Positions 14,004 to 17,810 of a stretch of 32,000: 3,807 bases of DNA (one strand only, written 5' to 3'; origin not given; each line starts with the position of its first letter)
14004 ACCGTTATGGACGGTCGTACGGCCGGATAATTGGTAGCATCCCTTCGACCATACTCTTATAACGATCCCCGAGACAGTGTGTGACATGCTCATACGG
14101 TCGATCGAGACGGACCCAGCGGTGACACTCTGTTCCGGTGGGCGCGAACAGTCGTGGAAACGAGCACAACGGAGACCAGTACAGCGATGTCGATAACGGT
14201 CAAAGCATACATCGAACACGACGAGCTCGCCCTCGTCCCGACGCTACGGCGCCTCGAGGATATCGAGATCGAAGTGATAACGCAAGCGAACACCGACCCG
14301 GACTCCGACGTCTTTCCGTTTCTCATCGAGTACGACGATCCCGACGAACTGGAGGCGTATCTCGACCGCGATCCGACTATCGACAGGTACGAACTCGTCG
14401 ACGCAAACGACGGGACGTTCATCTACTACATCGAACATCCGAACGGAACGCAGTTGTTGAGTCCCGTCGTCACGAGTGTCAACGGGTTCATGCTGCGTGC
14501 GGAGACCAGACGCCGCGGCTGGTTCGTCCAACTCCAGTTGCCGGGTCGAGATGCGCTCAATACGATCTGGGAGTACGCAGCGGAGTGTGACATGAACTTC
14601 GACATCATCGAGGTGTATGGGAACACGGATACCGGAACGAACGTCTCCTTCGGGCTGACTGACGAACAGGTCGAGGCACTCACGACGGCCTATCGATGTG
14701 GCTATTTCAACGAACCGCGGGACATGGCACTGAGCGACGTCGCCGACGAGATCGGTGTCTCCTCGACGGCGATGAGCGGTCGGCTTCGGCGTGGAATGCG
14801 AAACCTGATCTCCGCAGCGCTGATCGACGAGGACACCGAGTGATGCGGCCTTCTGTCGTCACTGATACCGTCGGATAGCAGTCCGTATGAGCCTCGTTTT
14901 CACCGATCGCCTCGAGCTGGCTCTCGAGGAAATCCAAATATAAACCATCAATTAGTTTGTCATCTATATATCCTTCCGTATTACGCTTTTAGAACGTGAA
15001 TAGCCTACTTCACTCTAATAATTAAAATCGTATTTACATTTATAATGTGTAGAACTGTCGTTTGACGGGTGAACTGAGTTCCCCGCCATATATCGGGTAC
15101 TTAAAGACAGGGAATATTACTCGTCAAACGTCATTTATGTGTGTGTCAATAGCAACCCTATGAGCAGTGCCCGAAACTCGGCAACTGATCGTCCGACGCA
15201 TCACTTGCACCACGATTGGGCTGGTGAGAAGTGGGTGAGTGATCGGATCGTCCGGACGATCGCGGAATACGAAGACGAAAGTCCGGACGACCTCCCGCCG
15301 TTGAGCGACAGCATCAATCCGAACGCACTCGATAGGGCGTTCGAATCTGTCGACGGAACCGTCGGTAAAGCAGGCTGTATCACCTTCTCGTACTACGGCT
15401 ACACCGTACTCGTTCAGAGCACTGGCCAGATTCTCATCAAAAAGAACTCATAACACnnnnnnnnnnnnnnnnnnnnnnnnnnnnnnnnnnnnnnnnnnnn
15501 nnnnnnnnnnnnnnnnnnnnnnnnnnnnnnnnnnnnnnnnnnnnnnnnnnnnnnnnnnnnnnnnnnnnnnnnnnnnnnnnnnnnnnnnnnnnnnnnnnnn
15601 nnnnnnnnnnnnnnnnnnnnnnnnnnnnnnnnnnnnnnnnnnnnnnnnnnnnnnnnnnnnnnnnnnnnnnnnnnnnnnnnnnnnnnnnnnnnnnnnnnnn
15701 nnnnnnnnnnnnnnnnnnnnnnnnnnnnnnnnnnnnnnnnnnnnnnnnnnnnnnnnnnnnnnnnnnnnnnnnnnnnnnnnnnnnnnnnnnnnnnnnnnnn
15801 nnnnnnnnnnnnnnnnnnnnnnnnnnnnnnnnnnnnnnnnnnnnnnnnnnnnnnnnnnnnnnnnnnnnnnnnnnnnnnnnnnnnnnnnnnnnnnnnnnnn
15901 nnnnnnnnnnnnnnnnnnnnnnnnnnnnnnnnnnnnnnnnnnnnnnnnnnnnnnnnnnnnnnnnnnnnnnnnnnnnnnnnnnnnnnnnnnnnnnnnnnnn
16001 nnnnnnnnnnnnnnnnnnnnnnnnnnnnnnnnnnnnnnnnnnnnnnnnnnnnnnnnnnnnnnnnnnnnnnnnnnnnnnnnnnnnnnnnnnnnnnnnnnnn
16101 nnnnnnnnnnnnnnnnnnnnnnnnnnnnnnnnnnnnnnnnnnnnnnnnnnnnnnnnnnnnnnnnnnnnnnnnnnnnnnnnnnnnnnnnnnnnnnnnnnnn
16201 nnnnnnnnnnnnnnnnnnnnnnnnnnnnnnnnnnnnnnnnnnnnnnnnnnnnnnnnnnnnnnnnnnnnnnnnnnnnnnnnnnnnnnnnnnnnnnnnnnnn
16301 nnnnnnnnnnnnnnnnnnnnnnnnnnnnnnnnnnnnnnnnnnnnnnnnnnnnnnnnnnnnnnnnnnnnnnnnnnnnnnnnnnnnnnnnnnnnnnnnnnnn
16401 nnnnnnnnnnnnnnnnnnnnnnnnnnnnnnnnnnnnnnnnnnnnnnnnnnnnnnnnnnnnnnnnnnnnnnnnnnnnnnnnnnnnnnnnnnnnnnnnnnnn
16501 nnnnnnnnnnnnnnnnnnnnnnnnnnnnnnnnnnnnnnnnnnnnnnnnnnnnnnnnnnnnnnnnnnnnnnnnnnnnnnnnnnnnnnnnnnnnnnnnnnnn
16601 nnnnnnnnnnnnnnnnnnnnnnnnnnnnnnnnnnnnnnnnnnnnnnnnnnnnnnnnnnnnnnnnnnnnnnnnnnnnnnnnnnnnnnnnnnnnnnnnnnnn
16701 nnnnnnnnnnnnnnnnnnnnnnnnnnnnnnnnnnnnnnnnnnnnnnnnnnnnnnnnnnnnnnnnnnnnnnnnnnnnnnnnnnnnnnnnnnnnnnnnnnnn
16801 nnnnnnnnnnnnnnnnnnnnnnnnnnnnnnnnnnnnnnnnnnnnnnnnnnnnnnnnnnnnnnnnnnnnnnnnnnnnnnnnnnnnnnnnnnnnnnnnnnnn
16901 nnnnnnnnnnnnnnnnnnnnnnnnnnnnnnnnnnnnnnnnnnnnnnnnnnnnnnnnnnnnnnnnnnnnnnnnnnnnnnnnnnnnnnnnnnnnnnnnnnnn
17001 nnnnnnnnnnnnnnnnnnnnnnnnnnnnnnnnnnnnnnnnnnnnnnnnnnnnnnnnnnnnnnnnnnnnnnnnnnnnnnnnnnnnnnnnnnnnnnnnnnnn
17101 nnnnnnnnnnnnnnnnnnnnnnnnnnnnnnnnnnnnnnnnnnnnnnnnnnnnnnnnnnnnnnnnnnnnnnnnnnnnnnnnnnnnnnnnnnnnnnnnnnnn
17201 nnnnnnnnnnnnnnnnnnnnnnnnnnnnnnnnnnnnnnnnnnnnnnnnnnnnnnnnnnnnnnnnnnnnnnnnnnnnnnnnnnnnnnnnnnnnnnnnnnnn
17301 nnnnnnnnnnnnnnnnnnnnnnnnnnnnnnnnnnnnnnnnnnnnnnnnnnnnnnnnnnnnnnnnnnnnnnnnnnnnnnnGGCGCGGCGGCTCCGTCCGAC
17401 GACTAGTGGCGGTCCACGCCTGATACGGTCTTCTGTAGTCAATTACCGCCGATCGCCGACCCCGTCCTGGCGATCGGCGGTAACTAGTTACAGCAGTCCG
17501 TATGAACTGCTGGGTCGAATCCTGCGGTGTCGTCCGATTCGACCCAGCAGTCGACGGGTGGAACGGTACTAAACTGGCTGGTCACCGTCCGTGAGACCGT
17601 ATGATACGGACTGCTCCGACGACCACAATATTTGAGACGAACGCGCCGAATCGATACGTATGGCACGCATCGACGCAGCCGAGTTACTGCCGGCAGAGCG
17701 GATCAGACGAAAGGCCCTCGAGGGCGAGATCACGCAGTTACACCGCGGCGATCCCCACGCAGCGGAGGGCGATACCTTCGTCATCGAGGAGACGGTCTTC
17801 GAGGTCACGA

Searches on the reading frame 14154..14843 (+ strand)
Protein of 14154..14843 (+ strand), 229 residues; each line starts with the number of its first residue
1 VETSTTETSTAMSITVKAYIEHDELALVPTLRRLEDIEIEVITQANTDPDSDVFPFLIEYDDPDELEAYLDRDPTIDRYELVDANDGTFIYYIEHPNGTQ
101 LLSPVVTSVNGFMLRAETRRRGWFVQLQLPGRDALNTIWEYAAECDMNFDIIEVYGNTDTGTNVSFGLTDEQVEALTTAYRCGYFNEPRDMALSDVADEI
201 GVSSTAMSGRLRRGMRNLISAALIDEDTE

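Call 28: search_protein_families(library=pfam, proteins=[window:14154-14843:+], max_evalue=0.001)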
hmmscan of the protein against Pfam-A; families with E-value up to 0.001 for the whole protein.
window:14154-14843:+ (229 aa): 2 families
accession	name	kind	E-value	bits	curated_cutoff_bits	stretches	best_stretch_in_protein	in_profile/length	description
PF04967.18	HTH_10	-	7.3e-17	61.4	23.1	1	168-219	1-52/53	HTH DNA binding domain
PF15915.11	BAT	-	3.8e-05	24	25.8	1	30-143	19-130/156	GAF and HTH_10 associated domain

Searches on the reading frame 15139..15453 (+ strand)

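Call 28: search_protein_families(library=pfam, proteins=[window:15139-15453:+], max_evalue=0.001)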
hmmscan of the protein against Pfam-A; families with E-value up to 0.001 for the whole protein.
window:15139-15453:+ (104 aa): 1 family
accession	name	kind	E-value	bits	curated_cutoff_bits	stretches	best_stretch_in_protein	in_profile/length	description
PF18545.6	HalOD1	-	8.4e-20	71.2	26.3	1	33-101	5-73/74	Halobacterial output domain 1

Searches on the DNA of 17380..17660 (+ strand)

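Call 15: search_dna_similar(query=window:17421-17505:+, collection=plasmids, mode=distant, max_evalue=1, max_rows=40)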
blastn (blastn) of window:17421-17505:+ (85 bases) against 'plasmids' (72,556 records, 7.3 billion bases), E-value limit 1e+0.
Records with a match: 30; places in all: 39; records where one place covers at least 80% of the query: 4.
Best place of each record, by identity: 95-99% 1; 90-95% 4; 80-90% 21; 60-80% 4.
By first word of the organism name: Streptomyces 20; Natronorubrum 3; Haloarcula 1; Halobellus 1; Salinirubellus 1; Agrobacterium 1; Rhizobium 1; Tsukamurella 1; Halomontanus 1.
By predicted mobility (MOB-suite, as given by PLSDB): non-mobilizable 23; mobilizable 6; conjugative 1.
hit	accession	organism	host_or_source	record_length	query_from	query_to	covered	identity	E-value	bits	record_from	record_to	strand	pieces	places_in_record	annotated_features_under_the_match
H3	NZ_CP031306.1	Natronorubrum bangense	Cell culture,The Bange salt-alkaline ...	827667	1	85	100%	80.2%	9e-12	76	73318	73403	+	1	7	none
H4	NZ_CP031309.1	Natronorubrum bangense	Cell culture,The Bange salt-alkaline ...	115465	3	85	98%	79.8%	1e-10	73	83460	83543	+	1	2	none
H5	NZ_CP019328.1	Natronorubrum daqingense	-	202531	1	83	98%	76.7%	1e-3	48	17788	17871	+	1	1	glycosyltransferase family 2 protein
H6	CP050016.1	Haloarcula sp. JP-L23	-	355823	1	85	100%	73.9%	4e-3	47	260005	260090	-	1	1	none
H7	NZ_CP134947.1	Halobellus sp. DFY28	cell culture,sediment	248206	23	85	74%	75.0%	2e-1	41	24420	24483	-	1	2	none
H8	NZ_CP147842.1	Salinirubellus sp. SYNS196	cell cuture,sediment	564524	23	65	51%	81.4%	6e-1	39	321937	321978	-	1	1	none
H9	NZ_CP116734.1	Agrobacterium tumefaciens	Gaillardia,cell culture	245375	13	53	48%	82.9%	6e-1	40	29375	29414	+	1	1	AraC family transcriptional regulator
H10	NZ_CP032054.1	Streptomyces clavuligerus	cell culture,soil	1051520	26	62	44%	84.6%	2e-1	42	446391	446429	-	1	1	none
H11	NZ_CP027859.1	Streptomyces clavuligerus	Cell culture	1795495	26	62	44%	84.6%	2e-1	42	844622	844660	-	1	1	none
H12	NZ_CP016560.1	Streptomyces clavuligerus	-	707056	26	62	44%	84.6%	2e-1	42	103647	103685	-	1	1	aminotransferase class III-fold pyridoxal phosphate-dependent enzyme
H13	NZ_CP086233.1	Streptomyces clavuligerus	whole organism,soil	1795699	26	62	44%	84.6%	2e-1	42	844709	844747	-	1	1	none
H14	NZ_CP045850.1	Streptomyces clavuligerus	pure culture single spore ...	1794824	26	62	44%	84.6%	2e-1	42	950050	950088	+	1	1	none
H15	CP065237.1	Streptomyces clavuligerus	cell culture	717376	26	62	44%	84.6%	2e-1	42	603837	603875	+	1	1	aspartate aminotransferase family protein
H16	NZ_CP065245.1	Streptomyces clavuligerus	cell culture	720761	26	62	44%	84.6%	2e-1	42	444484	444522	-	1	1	aminotransferase class III-fold pyridoxal phosphate-dependent enzyme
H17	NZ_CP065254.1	Streptomyces clavuligerus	cell culture,lab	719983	26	62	44%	84.6%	2e-1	42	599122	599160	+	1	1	aminotransferase class III-fold pyridoxal phosphate-dependent enzyme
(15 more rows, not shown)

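Call 17: get_annotated_region(hit=H3, flank=2000)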
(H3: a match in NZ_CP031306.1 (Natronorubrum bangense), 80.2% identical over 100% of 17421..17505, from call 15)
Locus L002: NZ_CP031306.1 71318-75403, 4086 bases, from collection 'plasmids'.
description: Natronorubrum bangense strain JCM 10635 plasmid unnamed1, complete sequence
organism: Natronorubrum bangense (NCBI taxid 61858)
taxonomy: Archaea; Euryarchaeota; Halobacteria; Halobacteriales; Natrialbaceae; Natronorubrum; Natronorubrum bangense
host: -; source: Cell culture,The Bange salt-alkaline lake in Tibet; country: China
typing (MOB-suite, as given by PLSDB): non-mobilizable
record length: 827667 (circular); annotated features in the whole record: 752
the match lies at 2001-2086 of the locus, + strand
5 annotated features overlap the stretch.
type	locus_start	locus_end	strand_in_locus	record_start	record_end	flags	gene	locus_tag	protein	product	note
CDS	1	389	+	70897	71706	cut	-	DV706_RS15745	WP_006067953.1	RIO1 family regulatory kinase/ATPase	-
CDS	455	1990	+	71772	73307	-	-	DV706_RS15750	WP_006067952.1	aldehyde dehydrogenase family protein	-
CDS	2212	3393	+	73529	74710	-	glmU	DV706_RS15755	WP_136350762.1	bifunctional sugar-1-phosphate nucleotidylyltransferase/acetyltransferase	-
CDS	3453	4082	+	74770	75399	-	-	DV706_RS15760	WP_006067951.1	hypothetical protein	-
CDS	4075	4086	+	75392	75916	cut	-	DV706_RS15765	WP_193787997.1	metal-dependent hydrolase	-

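Call 18: get_annotated_region(hit=H4, flank=2000)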
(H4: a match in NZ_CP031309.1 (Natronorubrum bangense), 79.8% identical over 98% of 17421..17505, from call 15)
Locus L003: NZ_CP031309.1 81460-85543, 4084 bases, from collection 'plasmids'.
description: Natronorubrum bangense strain JCM 10635 plasmid unnamed4, complete sequence
organism: Natronorubrum bangense (NCBI taxid 61858)
taxonomy: Archaea; Euryarchaeota; Halobacteria; Halobacteriales; Natrialbaceae; Natronorubrum; Natronorubrum bangense
host: -; source: Cell culture,The Bange salt-alkaline lake in Tibet; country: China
typing (MOB-suite, as given by PLSDB): non-mobilizable
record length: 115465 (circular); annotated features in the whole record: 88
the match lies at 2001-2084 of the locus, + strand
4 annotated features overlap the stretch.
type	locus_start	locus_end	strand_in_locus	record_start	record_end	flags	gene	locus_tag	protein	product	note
CDS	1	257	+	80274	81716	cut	-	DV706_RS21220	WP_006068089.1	acetyl-CoA hydrolase/transferase C-terminal domain-containing protein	-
CDS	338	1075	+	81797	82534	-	-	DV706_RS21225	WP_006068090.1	aspartate/glutamate racemase family protein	GO:0006807 - nitrogen compound metabolic process [Evidence IEA]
CDS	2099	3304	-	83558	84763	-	-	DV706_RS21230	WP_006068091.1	acyl-CoA dehydrogenase family protein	-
CDS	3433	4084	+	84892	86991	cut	-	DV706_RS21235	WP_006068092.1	hydantoinase/oxoprolinase family protein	-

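Call 19: get_annotated_region(hit=H6, flank=2000)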
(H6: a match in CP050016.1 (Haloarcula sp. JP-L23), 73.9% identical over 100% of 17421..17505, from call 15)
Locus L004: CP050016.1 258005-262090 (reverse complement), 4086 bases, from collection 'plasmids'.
description: Haloarcula sp. JP-L23 plasmid unnamed2, complete sequence
organism: Haloarcula sp. JP-L23 (NCBI taxid 2716717)
taxonomy: Archaea; Euryarchaeota; Halobacteria; Halobacteriales; Haloarculaceae; Haloarcula; Haloarcula sp. JP-L23
host: -; source: -; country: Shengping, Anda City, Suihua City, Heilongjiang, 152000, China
typing (MOB-suite, as given by PLSDB): non-mobilizable
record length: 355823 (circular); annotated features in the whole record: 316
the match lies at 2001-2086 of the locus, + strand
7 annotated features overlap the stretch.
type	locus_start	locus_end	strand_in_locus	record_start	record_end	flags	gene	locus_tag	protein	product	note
CDS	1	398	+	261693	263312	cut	-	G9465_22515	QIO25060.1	anion transporter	-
CDS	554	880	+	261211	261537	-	-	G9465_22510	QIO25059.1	hypothetical protein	-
CDS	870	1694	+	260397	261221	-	-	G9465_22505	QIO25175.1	IclR family transcriptional regulator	-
CDS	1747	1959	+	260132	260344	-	-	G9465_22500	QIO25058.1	hypothetical protein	-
CDS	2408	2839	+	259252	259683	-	-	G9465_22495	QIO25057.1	universal stress protein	-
CDS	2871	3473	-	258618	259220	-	-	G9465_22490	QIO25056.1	DJ-1/PfpI family protein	-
CDS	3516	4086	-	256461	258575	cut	-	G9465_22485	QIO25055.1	TRAP transporter fused permease subunit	-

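Call 20: get_annotated_region(hit=H5, flank=2000)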
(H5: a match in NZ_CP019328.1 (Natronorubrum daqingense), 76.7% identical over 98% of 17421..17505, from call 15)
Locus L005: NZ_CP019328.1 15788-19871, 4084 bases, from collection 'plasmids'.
description: Natronorubrum daqingense strain JX313 plasmid unnamed1, complete sequence
organism: Natronorubrum daqingense (NCBI taxid 588898)
taxonomy: Archaea; Euryarchaeota; Halobacteria; Halobacteriales; Natrialbaceae; Natronorubrum; Natronorubrum daqingense
host: -; source: -; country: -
typing (MOB-suite, as given by PLSDB): non-mobilizable
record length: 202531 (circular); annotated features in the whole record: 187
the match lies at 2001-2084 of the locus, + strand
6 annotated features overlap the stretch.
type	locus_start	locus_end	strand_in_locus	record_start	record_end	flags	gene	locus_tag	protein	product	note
CDS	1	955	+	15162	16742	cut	-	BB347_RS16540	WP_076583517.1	nucleotide sugar dehydrogenase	GO:0000271 - polysaccharide biosynthetic process [Evidence IEA]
CDS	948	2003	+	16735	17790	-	-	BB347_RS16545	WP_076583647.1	glycosyltransferase family 2 protein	-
CDS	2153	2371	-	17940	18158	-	-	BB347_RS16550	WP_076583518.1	hypothetical protein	-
CDS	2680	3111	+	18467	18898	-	-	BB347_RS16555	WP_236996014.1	hypothetical protein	-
CDS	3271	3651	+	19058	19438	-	-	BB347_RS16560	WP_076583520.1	hypothetical protein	-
CDS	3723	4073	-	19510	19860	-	-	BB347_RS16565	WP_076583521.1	thioredoxin family protein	-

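Call 69: search_rna_families(source=window, start=17380, end=17660, threshold=evalue, max_evalue=10)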
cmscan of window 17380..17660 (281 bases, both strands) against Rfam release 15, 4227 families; matches with E-value up to 10: 8.
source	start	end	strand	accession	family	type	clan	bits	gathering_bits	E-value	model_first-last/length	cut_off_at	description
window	17421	17505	+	RF03596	mir-5880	Gene; miRNA;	-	32.1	97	5.8e-05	1-79/79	no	mir-5880 microRNA precursor family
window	17421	17505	-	RF03596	mir-5880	Gene; miRNA;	-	28.9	97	0.00046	1-79/79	no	mir-5880 microRNA precursor family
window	17421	17505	+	RF04141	MIR8622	Gene; miRNA;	-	21.1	197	0.062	1-212/212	no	MIR8622 microRNA precursor family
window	17472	17515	+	RF02468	Ms_IGR-4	Gene; sRNA;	-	18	55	0.95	1-38/38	no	Mycobacterium sRNA Ms_IGR-4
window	17443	17484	+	RF03215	mir-5360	Gene; miRNA;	-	16.7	79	0.81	1-81/81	no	mir-5360 microRNA precursor family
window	17427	17499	+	RF03381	mir-2796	Gene; miRNA;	-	14.5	72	1.8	1-77/77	no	mir-2796 microRNA precursor family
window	17496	17564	+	RF03215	mir-5360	Gene; miRNA;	-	14.3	79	4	1-81/81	no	mir-5360 microRNA precursor family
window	17507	17550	+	RF04141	MIR8622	Gene; miRNA;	-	11.3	197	8.4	1-212/212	no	MIR8622 microRNA precursor family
